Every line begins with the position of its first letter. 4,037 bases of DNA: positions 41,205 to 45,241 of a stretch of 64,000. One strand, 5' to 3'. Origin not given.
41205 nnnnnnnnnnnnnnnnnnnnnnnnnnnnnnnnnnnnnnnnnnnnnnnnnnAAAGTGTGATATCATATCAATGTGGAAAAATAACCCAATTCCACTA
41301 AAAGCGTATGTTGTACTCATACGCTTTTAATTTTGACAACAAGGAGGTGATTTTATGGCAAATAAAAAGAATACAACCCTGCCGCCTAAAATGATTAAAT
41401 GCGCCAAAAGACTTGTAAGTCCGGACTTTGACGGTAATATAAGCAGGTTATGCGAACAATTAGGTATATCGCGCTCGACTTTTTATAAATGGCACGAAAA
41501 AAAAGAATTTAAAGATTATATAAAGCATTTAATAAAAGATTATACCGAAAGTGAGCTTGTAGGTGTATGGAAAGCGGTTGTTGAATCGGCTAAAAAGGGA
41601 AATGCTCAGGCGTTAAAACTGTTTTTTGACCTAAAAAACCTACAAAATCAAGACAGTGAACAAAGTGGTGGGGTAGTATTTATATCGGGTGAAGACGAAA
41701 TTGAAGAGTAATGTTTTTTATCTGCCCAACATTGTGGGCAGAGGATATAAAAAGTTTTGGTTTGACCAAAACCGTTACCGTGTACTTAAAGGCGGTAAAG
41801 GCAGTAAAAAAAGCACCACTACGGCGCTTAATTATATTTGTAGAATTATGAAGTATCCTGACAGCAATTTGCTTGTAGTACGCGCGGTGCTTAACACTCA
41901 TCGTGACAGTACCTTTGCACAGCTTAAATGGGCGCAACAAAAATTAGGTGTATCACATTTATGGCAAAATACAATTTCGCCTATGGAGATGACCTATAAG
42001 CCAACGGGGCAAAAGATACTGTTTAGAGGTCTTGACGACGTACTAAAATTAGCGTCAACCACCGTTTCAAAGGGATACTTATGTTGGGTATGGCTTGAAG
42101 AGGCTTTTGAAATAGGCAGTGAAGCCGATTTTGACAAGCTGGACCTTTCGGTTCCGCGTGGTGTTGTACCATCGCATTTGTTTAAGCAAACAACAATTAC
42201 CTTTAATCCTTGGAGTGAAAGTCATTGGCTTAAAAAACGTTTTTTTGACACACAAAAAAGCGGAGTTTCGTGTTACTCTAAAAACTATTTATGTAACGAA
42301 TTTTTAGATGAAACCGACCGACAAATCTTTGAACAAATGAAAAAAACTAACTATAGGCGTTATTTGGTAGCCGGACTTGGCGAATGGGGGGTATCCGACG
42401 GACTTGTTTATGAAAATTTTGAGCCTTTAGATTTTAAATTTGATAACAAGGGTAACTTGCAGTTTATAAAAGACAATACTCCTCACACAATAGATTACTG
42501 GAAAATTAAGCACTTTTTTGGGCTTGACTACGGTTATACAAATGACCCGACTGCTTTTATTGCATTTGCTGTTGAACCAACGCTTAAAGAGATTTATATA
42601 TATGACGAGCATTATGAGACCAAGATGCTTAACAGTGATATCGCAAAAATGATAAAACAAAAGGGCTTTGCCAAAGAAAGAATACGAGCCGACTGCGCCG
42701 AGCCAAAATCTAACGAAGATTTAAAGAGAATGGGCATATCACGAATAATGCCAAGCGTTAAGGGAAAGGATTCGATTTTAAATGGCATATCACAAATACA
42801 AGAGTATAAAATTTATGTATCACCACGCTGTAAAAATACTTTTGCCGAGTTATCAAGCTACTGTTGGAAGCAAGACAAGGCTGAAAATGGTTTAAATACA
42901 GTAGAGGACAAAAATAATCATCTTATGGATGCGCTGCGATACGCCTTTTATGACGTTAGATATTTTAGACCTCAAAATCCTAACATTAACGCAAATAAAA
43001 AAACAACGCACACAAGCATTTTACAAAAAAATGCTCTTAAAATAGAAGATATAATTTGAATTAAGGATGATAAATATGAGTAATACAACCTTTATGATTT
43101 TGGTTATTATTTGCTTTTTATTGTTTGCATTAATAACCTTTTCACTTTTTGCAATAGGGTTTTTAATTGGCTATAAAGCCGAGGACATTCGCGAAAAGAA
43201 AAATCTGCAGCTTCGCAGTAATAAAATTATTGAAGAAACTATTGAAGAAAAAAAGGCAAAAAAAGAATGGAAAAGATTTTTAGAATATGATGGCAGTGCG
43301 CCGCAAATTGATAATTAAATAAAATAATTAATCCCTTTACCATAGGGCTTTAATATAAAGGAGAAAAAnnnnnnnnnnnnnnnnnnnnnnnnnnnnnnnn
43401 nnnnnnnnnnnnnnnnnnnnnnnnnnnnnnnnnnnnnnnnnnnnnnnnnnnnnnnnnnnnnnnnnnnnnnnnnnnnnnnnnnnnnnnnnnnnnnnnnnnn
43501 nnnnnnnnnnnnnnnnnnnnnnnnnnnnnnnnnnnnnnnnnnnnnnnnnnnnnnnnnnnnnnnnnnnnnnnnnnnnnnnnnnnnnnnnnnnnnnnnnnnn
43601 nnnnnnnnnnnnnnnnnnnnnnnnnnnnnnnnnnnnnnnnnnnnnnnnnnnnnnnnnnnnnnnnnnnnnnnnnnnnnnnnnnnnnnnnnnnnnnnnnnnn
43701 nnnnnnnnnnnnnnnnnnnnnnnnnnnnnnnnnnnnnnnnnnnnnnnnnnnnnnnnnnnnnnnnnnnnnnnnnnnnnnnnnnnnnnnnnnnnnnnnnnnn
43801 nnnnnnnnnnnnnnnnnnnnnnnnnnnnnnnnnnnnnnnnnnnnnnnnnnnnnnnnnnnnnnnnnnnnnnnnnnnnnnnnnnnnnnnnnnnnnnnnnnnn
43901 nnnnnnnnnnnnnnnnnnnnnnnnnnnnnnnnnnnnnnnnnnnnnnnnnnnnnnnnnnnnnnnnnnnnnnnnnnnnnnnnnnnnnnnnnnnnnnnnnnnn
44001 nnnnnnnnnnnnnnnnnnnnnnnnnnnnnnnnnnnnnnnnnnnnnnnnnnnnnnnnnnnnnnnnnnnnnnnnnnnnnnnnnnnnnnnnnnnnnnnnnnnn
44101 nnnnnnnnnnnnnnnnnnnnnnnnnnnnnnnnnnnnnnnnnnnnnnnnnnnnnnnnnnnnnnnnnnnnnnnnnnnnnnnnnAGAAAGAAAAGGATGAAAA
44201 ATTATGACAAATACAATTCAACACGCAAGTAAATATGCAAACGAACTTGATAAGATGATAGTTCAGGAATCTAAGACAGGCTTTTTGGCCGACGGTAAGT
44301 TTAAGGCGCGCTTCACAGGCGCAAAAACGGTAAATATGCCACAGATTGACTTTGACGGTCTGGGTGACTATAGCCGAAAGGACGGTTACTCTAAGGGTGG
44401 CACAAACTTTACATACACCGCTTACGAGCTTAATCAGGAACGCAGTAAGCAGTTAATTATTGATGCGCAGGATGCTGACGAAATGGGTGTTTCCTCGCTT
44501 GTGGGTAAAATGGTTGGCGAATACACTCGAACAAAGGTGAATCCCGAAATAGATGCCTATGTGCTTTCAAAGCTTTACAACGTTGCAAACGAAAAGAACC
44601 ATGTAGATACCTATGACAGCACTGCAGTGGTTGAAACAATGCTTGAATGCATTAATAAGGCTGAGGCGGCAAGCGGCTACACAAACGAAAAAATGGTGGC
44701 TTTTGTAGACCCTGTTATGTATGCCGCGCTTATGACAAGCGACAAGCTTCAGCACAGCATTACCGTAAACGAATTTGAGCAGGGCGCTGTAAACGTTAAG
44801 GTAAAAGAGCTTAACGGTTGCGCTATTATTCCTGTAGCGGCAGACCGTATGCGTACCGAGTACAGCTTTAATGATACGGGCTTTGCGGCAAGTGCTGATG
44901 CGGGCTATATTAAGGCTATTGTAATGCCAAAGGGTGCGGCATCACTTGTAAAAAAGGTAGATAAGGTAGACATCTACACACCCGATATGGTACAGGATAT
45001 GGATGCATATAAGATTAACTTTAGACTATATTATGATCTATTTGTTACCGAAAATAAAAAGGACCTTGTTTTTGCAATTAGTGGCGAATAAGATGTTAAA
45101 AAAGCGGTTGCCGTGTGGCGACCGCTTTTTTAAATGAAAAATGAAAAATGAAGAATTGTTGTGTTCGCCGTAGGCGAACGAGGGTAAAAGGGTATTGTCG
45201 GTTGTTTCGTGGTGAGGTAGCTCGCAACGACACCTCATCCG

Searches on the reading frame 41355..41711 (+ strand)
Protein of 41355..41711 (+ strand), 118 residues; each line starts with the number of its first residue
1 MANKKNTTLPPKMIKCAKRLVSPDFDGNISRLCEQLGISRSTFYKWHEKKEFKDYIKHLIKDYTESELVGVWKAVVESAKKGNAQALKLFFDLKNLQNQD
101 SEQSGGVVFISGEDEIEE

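Call 64: search_protein_families(library=pfam, proteins=[window:41355-41711:+], max_evalue=0.01)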
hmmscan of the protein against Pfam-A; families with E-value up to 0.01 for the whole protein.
window:41355-41711:+ (118 aa): 11 families
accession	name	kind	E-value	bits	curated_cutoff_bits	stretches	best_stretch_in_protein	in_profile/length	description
PF13022.12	HTH_Tnp_1_2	-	9.8e-19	68.1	27.9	1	1-101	1-103/122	Helix-turn-helix of insertion element transposase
PF02954.25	HTH_8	-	5.5e-05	23.2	22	1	25-45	17-37/42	Bacterial regulatory protein, Fis family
PF13551.12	HTH_29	-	6.1e-05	23.5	28.1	1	28-48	14-34/64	Winged helix-turn helix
PF13384.12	HTH_23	-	0.00014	22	24.6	1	28-48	19-39/50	Homeodomain-like domain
PF01527.26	HTH_Tnp_1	-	0.00084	20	24.1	1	27-50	24-47/75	Transposase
PF08785.16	Ku_PK_bind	-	0.0011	19.6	25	1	12-79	25-95/120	Ku C terminal domain like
PF02796.21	HTH_7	-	0.0011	19.5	23.8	1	29-49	24-44/45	Helix-turn-helix domain of resolvase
PF13518.12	HTH_28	-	0.0011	19.4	25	1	26-46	12-32/52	Helix-turn-helix domain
PF07022.19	Phage_CI_repr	-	0.0041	17.9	22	1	30-52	16-38/65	Bacteriophage CI repressor helix-turn-helix domain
PF16677.11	GP3_package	-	0.0052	17.4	29.4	1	29-65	36-73/105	DNA-packaging protein gp3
PF04383.19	KilA-N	-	0.0063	16.8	23.8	1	28-75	19-59/107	KilA-N domain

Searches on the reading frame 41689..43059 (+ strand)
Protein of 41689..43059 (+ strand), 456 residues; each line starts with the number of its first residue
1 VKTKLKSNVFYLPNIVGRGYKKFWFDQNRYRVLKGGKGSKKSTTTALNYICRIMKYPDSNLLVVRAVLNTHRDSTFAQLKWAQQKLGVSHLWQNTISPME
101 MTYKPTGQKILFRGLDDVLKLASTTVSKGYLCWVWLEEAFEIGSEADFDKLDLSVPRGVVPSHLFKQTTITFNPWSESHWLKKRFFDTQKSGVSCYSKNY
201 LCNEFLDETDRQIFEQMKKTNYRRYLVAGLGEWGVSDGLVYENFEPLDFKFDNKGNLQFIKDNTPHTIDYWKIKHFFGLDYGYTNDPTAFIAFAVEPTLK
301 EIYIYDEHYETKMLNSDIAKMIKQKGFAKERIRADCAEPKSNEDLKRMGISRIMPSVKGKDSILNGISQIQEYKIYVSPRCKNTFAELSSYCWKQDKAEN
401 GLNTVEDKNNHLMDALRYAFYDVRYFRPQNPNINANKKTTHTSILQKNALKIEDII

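Call 20: search_protein_families(library=pfam, proteins=[window:41689-43059:+], max_evalue=0.001)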
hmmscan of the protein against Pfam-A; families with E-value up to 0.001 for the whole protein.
window:41689-43059:+ (456 aa): 2 families
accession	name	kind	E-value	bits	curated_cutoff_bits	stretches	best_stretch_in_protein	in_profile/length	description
PF04466.19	Terminase_3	-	9.8e-50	169.3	23.2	1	28-232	2-201/201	Phage terminase large subunit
PF17288.8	Terminase_3C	-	1.7e-30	106.9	26.7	1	280-421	1-154/155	Terminase RNAseH like domain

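Call 21: search_protein_families(library=phrogs, proteins=[window:41689-43059:+], max_evalue=0.001)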
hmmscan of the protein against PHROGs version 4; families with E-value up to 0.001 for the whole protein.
window:41689-43059:+ (456 aa): 8 families
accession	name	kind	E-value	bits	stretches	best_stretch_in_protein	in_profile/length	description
phrog_3717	-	head and packaging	9e-69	233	1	14-254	9-247/277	terminase large subunit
phrog_2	-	head and packaging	2.1e-53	183.2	1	19-431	268-600/807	terminase large subunit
phrog_5653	-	head and packaging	4.6e-48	164.6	1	231-429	1-186/199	terminase large subunit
phrog_6672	-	head and packaging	2.1e-42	145.1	1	300-425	5-131/145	terminase large subunit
phrog_8711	-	head and packaging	4.5e-31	107.8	1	12-91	9-88/89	terminase large subunit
phrog_22023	-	unknown function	1.3e-14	55.7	1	145-249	2-106/153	-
phrog_10250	-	head and packaging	1.1e-09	39.4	1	230-420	15-212/228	terminase large subunit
phrog_18557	-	head and packaging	4.9e-05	24.4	1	379-437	29-86/88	terminase large subunit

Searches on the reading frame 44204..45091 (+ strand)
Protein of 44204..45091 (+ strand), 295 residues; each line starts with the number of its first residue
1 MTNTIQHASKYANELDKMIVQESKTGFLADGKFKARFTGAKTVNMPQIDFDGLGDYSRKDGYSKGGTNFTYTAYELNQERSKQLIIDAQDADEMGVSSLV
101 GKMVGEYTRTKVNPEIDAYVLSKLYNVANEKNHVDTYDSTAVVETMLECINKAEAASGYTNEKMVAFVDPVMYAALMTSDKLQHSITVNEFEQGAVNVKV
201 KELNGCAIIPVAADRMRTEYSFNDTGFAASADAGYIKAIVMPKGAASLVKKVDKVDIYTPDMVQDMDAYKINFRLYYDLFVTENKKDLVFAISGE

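Call 21: search_protein_families(library=phrogs, proteins=[window:44204-45091:+], max_evalue=0.001)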
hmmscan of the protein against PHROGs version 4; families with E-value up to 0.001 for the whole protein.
window:44204-45091:+ (295 aa): 1 family
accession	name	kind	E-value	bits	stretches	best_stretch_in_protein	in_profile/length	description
phrog_422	-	head and packaging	1.3e-69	236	1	1-292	1-291/297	major head protein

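Call 99: search_dna_similar(query=window:44204-45091:+, collection=phages, mode=protein, max_rows=15)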
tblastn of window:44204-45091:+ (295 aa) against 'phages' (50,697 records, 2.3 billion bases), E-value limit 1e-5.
Records with a match: 93; places in all: 93; records where one place covers at least 80% of the query: 90.
Best place of each record, by identity: <60% 93.
By first word of the organism name: Streptococcus 22; Listeria 14; Clostridium 13; Bacillus 11; Clostridioides 7; Bacteriophage 4; Stenotrophomonas 3; Lactobacillus 3; Anaerostipes 3; Lactococcus 2; and 8 more.
By host as written in the record: - 15; Listeria monocytogenes 11; Clostridium difficile 5; Listeria 3; Anaerostipes caccae DA844 3; Stenotrophomonas maltophilia 2; Lactococcus lactis SMQ-388 2; Streptococcus pneumoniae 16A/1 2; and 42 more.
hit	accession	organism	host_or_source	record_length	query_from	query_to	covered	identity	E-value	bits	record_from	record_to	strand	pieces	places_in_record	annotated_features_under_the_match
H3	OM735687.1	Stenotrophomonas phage vB_SmeS_BUCT702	Stenotrophomonas maltophilia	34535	1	291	99%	32.2%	1e-41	159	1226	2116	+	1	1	hypothetical protein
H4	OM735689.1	Stenotrophomonas phage vB_SmeS_BUCT704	Stenotrophomonas maltophilia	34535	1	291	99%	32.2%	1e-41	159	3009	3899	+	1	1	hypothetical protein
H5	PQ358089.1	Stenotrophomonas phage TPWB-10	Stenotrophomonas sp.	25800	1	291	99%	32.2%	3e-41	157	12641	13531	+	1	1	major head protein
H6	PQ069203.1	Bacillus phage C30-2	Bacillus sp. C30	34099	1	289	98%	30.4%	3e-20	96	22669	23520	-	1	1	record has no annotation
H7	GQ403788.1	Lactococcus phage 1358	Lactococcus lactis SMQ-388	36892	1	284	96%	30.8%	1e-34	138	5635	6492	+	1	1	putative major head protein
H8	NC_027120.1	Lactococcus phage 1358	Lactococcus lactis SMQ-388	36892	1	284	96%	30.8%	1e-34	138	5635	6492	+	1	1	major head protein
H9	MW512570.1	Clostridioides phage CD1801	Clostridioides difficile CD1801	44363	1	291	99%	30.0%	6e-36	142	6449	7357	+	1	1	capsid protein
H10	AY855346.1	Clostridium phage phi CD119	-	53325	1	291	99%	30.0%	7e-36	142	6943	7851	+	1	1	putative capsid protein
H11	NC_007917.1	Clostridium phage phi CD119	Clostridium difficile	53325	1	291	99%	30.0%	7e-36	142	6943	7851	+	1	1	major head protein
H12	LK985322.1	Clostridium phage phiCDHM19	-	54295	1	291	99%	30.0%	7e-36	142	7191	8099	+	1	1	phiCDHM19_gp9: putative capsid protein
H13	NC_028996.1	Clostridium phage phiCDHM19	-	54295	1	291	99%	30.0%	7e-36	142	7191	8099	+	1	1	phiCDHM19_gp9: major head protein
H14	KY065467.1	Streptococcus phage IPP26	Streptococcus pneumoniae 43/3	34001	1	290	98%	29.9%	4e-38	148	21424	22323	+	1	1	major capsid protein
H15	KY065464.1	Streptococcus phage IPP23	Streptococcus pneumoniae 20/4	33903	1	290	98%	29.9%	7e-37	145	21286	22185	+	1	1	major capsid protein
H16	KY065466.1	Streptococcus phage IPP25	Streptococcus pneumoniae 16A/1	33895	1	290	98%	29.9%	7e-37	144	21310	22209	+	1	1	major capsid protein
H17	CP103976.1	Clostridioides phage HGP05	Clostridioides difficile HGP05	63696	1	291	99%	29.2%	4e-36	142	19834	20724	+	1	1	record has no annotation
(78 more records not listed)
